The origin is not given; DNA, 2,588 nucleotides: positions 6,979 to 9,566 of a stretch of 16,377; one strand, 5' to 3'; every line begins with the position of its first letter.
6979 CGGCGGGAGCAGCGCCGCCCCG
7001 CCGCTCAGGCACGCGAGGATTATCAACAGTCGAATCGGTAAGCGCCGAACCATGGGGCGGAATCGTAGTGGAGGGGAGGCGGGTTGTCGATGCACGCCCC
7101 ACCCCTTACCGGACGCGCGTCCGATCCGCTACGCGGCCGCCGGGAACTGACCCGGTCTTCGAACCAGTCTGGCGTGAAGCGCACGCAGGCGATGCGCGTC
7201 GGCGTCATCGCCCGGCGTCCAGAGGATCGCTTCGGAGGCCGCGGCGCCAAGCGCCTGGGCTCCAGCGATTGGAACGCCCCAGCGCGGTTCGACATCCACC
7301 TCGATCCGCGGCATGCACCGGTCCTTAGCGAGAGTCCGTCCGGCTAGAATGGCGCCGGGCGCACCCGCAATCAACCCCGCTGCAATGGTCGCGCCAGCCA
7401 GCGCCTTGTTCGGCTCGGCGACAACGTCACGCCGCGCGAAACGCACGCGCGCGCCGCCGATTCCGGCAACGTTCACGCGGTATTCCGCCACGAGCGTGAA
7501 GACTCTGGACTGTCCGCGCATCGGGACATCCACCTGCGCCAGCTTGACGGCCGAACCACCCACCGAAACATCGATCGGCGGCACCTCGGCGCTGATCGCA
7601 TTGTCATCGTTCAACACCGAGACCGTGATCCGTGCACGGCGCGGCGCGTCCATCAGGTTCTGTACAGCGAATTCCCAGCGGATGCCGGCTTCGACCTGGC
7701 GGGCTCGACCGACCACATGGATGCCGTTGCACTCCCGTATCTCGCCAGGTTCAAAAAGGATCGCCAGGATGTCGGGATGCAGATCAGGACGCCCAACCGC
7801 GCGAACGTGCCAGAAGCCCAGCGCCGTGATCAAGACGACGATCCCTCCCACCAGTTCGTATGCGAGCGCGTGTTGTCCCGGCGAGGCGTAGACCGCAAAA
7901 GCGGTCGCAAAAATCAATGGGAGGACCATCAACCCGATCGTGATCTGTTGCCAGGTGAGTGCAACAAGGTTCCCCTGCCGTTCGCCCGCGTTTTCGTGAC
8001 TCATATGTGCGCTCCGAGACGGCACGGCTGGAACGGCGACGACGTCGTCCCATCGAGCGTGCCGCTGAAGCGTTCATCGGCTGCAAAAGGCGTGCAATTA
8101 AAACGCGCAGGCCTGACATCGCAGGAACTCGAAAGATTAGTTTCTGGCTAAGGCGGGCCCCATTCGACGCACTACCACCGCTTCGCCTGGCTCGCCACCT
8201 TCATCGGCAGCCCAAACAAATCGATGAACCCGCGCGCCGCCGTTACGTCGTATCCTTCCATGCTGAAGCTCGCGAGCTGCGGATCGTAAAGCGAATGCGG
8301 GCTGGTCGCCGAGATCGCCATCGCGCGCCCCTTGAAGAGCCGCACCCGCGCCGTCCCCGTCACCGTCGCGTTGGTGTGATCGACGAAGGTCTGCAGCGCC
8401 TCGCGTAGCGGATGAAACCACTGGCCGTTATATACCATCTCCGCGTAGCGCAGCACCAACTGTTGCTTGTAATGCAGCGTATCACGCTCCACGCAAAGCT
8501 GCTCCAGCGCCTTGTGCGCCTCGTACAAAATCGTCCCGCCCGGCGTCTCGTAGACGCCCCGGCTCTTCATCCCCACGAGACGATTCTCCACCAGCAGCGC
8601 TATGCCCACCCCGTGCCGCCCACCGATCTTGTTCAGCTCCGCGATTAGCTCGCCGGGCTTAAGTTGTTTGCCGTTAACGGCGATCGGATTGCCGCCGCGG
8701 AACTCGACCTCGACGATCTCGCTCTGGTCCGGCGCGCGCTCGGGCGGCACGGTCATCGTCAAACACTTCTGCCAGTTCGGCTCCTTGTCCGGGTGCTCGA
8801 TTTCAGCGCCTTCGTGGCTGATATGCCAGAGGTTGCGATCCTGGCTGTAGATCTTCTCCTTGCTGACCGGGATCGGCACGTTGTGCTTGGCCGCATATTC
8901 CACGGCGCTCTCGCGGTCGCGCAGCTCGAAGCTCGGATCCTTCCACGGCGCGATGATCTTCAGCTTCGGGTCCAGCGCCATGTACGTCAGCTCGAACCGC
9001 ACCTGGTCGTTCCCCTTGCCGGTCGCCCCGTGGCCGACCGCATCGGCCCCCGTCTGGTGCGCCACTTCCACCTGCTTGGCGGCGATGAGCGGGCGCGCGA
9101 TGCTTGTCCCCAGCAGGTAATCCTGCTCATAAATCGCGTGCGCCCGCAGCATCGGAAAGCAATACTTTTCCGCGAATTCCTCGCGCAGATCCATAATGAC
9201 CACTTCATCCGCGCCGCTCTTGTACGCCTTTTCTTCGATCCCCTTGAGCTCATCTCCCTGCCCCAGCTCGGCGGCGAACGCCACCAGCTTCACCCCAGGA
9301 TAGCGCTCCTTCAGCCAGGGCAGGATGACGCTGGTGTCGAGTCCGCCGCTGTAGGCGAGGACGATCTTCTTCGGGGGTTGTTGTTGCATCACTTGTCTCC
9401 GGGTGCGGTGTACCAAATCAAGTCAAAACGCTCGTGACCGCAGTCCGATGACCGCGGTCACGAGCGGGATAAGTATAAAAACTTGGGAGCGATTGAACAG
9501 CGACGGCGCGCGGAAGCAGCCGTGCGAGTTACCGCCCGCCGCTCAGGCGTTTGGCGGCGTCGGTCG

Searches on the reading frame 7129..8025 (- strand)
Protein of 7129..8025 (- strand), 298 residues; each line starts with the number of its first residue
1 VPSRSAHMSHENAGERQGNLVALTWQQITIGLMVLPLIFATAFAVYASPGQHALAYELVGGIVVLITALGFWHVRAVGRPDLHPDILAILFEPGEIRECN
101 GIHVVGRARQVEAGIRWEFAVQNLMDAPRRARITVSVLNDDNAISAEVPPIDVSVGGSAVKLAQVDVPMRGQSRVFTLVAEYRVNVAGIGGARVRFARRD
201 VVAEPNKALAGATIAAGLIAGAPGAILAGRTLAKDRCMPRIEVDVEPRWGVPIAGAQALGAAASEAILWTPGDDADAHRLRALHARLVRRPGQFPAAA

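Call 4: search_protein_families(library=pfam, proteins=[window:7129-8025:-], max_evalue=0.01)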
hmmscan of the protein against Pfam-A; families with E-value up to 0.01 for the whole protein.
window:7129-8025:- (298 aa): 0 families

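Call 5: search_protein_families(library=ncbifam, proteins=[window:7129-8025:-], max_evalue=0.01)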
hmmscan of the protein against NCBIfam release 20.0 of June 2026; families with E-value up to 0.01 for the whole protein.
window:7129-8025:- (298 aa): 0 families

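Call 7: find_encoding_contigs(protein=window:7129-8004:-, flank=10000, max_places=6)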
Protein window:7129-8004:- (291 aa): no gene with exactly this product is on record in the collection.

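Call 8: find_homologous_proteins(query=window:7129-8025:-, max_evalue=0.001)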
Query window:7129-8025:- (298 aa): 3 proteins with E <= 0.001 among 8000 candidates.
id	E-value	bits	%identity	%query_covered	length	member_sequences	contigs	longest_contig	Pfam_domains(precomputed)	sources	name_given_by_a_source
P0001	2.0e-177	607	96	98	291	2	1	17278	-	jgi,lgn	jgi:hypothetical protein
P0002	1.8e-103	364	71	82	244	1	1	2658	-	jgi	jgi:hypothetical protein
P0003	1.9e-103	364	59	98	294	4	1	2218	-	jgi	jgi:hypothetical protein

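Call 9: find_encoding_contigs(protein=P0001, flank=10000)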
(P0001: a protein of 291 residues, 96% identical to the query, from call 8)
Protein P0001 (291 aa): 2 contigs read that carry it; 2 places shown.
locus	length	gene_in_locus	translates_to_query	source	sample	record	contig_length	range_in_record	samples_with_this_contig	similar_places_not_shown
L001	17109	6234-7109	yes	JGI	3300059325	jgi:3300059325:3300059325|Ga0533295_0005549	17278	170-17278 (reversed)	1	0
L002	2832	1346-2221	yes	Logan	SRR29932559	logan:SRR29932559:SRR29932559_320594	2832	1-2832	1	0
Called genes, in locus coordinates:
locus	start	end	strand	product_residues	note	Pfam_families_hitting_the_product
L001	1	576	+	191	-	?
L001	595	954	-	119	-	PF03413:PepSY (weak)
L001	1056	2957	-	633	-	PF03417:AAT (weak)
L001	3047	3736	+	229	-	PF06439:3keto-disac_hyd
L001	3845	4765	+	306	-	PF12706:Lactamase_B_2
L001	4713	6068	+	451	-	PF00764:Arginosuc_synth, PF20979:Arginosuc_syn_C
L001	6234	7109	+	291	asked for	-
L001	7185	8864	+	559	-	PF00361:Proton_antipo_M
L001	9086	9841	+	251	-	PF21001:YqiJ_N (weak)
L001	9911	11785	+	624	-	PF01145:Band_7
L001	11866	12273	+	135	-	PF07885:Ion_trans_2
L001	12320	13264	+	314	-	PF01565:FAD_binding_4 (weak)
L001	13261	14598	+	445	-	PF13187:Fer4_9 (faint), PF00037:Fer4 (faint), PF12797:Fer4_2 (faint), PF12800:Fer4_4 (faint), PF12838:Fer4_7, PF13183:Fer4_8, PF13534:Fer4_17, PF02754:CCG, +2 more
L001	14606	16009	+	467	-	-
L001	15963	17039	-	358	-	PF00432:Prenyltrans (faint), PF13243:SQHop_cyclase_C (faint)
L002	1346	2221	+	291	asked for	-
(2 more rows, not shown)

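Call 10: find_encoding_contigs(protein=P0002, flank=10000)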
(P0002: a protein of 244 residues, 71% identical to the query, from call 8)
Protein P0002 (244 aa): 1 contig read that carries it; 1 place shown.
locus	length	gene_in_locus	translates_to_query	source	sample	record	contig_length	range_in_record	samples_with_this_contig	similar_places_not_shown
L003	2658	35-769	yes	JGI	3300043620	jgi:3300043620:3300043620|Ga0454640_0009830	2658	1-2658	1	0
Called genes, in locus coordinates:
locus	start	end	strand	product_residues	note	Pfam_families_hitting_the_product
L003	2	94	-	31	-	?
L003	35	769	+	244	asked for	-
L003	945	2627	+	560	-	PF00361:Proton_antipo_M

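Call 11: find_encoding_contigs(protein=P0003, flank=10000)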
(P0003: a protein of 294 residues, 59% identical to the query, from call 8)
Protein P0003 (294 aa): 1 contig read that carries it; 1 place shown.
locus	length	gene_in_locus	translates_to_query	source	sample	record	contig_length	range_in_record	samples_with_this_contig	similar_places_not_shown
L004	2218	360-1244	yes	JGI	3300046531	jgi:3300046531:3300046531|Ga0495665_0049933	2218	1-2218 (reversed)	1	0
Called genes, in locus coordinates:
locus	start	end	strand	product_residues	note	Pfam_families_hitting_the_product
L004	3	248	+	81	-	?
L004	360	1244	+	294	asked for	-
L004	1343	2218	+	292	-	?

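Call 27: search_protein_representatives(alignment_id=A1)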
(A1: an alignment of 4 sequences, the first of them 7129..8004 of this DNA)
Query: 4 sequences, 291 profile positions. Proteins with E-value up to 0.001 (for the whole library): 78; up to 1e-10: 20; up to 1e-30: 1. The best 78 are listed.
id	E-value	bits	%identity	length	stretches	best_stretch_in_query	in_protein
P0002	4.0e-135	466.2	-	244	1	47-291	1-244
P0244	3.2e-27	112.0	-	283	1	11-278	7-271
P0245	2.5e-24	102.5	-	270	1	14-196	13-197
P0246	5.1e-20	88.4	-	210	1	64-219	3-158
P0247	1.3e-19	87.0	-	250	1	38-249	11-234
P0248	1.6e-18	83.5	-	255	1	15-214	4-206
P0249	1.8e-18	83.3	-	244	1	16-200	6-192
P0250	5.2e-17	78.5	-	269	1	16-210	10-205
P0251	8.9e-17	77.7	-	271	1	16-204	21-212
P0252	2.0e-16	76.6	-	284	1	16-217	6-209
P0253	1.9e-15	73.4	-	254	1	16-201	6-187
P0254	4.1e-15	72.3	-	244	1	16-209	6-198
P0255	1.7e-13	67.0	-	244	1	17-215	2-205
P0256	1.8e-13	66.9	-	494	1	50-206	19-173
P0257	1.8e-13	66.9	-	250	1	14-210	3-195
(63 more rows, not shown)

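Call 33: find_encoding_contigs(protein=P0244, flank=8000, max_places=3)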
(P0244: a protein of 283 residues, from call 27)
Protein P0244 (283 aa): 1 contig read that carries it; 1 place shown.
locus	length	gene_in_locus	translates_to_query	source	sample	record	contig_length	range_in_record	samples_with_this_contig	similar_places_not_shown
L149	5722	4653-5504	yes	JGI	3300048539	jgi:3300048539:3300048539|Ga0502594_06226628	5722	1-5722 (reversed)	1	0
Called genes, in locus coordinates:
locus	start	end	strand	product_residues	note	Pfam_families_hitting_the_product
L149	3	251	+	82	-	?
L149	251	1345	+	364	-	-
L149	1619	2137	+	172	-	PF01510:Amidase_2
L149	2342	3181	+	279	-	PF00069:Pkinase, PF07714:PK_Tyr_Ser-Thr, PF01636:APH (faint), PF01163:RIO1 (weak), PF03109:ABC1 (weak)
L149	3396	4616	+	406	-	PF00764:Arginosuc_synth, PF20979:Arginosuc_syn_C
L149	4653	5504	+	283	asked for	-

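Call 44: search_protein_families(library=pfam, alignment_id=A2, max_evalue=0.01)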
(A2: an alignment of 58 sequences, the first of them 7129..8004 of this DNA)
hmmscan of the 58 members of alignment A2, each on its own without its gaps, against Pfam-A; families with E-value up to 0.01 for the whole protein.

A. member 1, window:7129-8004:- (291 aa): 0 families

B. families by the number of members that match (of 58 scanned): 4 families
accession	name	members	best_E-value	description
PF13567.11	DUF4131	1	0.00031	Domain of unknown function (DUF4131)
PF06197.19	DUF998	1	0.0017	Protein of unknown function (DUF998)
PF20394.4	DUF6688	1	0.0022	DUF6688 N-terminal domain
PF01127.27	Sdh_cyt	1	0.0051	Succinate dehydrogenase/Fumarate reductase transmembrane subunit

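Call 51: predict_structure(alignment_id=A2)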
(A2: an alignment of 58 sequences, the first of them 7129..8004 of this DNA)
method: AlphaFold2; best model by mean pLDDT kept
length: 291 residues; sequences in the alignment: 58
mean_pLDDT: 85.1   pTM: 0.80
mean pLDDT of the five models: 85.1, 83.8, 82.8, 82.4, 81.7
residues with pLDDT >= 90: 186; 70-90: 40; 50-70: 42; < 50: 23
segments of 3 or more residues with pLDDT < 50: 5-11, 213-215, 217-219, 221-228
pLDDT, mean of each block of 10 residues (from residue 1): 48 71 94 97 97 97 94 94 93 94 94 98 97 85 97 97 91 95 93 65 69 51 48 91 63 86 98 98 80 54
secondary structure, 60 per line:
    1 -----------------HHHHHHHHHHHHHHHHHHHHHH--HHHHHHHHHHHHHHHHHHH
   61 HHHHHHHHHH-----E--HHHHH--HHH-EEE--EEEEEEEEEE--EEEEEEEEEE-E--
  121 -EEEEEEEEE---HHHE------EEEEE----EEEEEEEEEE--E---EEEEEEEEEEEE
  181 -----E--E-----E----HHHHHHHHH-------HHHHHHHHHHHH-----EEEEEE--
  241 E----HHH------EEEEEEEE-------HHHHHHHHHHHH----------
elements in order: H18-39 H42-70 H79-83 E90-92 E95-104 E107-116 E122-130 E144-148 E153-162 E169-180 H200-208 H216-227 E233-238 E255-262 H270-281

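Call 55: search_protein_families(library=padloc, proteins=[window:7129-8004:-], max_evalue=0.01)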
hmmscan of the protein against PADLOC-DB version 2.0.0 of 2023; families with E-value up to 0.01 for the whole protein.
window:7129-8004:- (291 aa): 0 families

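Call 57: fold_search(model_id=the predicted structure, library=pdb)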
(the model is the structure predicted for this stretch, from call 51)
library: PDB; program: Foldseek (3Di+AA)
matches with E <= 10: 1027; with E <= 0.001: 0
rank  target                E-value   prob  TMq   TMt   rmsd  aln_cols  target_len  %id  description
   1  7me5                  1.4e-03  0.98  0.20  0.34  13.7       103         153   19  Structure of the extracellular WNT-binding module in Drl-2 (released 2021-10-13)
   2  5vi0_A                2.3e-03  0.85  0.21  0.17  18.1       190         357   11  Pseudomonas fluorescens alkylpurine DNA glycosylase AlkC bound to DNA containing an abasic site analog (released 2017-10-25)
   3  6rqj_A                2.4e-03  0.96  0.21  0.07  11.0       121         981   13  Structure of human complement C5 complexed with tick inhibitors OmCI, RaCI1 and CirpT1 (released 2020-01-08)
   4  5vhv_A                2.7e-03  0.80  0.19  0.16  17.9       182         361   11  Pseudomonas fluorescens alkylpurine DNA glycosylase AlkC bound to DNA containing an oxocarbenium-intermediate analog (released 2017-10-25)
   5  5t98_A                3.3e-03  0.66  0.17  0.08   9.4       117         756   17  Crystal structure of BuGH2Awt (released 2017-09-13)
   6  7n61_1B               3.9e-03  0.66  0.22  0.11  22.2       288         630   13  structure of C2 projections and MIPs (released 2022-05-18)
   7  1m1s                  4.1e-03  0.85  0.19  0.37   9.5       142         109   14  Structure of WR4, a C.elegans MSP family member (released 2003-07-29)
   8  3hrz_B                4.4e-03  0.92  0.21  0.25  18.6       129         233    5  Cobra Venom Factor (CVF) in complex with human factor B (released 2009-07-07)
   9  3frp_G                4.7e-03  0.87  0.21  0.26  13.0       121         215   12  Crystal Structure of Cobra Venom Factor, a Co-factor for C3- and C5 convertase CVFBb (released 2009-04-28)
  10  9fh8_A                6.0e-03  0.97  0.21  0.21   5.3        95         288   13  Crystal structure of the SPD-2 domain of Apis dorsata CEP192 (released 2025-03-26)
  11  5jpm_B                6.3e-03  0.98  0.23  0.10  11.2       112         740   11  Structure of the complex of human complement C4 with MASP-2 rebuilt using iMDFF (released 2016-08-10)
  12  5vi0_B                6.3e-03  0.66  0.19  0.16  17.7       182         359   11  Pseudomonas fluorescens alkylpurine DNA glycosylase AlkC bound to DNA containing an abasic site analog (released 2017-10-25)
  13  3isy                  6.7e-03  0.96  0.21  0.43   7.0       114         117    6  Crystal structure of an intracellular proteinase inhibitor (ipi, bsu11130) from bacillus subtilis at 2.61 A resolution (released 2009-09-15)
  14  7op0_A                6.7e-03  0.96  0.23  0.08  12.1       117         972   13  Crystal structure of complement C5 in complex with chemically synthesized K92 knob domain. (released 2022-04-06)
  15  5t99_A                7.1e-03  0.77  0.18  0.08   9.2       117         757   15  Crystal structure of BuGH2Awt in complex with Galactoisofagomine (released 2017-09-13)
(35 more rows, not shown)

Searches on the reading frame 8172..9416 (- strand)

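Call 4: search_protein_families(library=pfam, proteins=[window:8172-9416:-], max_evalue=0.01)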
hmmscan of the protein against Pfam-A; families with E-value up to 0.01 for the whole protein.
window:8172-9416:- (414 aa): 2 families
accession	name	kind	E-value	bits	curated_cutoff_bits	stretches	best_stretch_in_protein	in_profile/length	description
PF20979.2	Arginosuc_syn_C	-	4e-72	242.8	27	1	190-407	1-218/219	Arginosuccinate synthase C-terminal domain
PF00764.25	Arginosuc_synth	-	6.2e-61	205.6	27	1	17-181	1-162/162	Arginosuccinate synthase N-terminal HUP domain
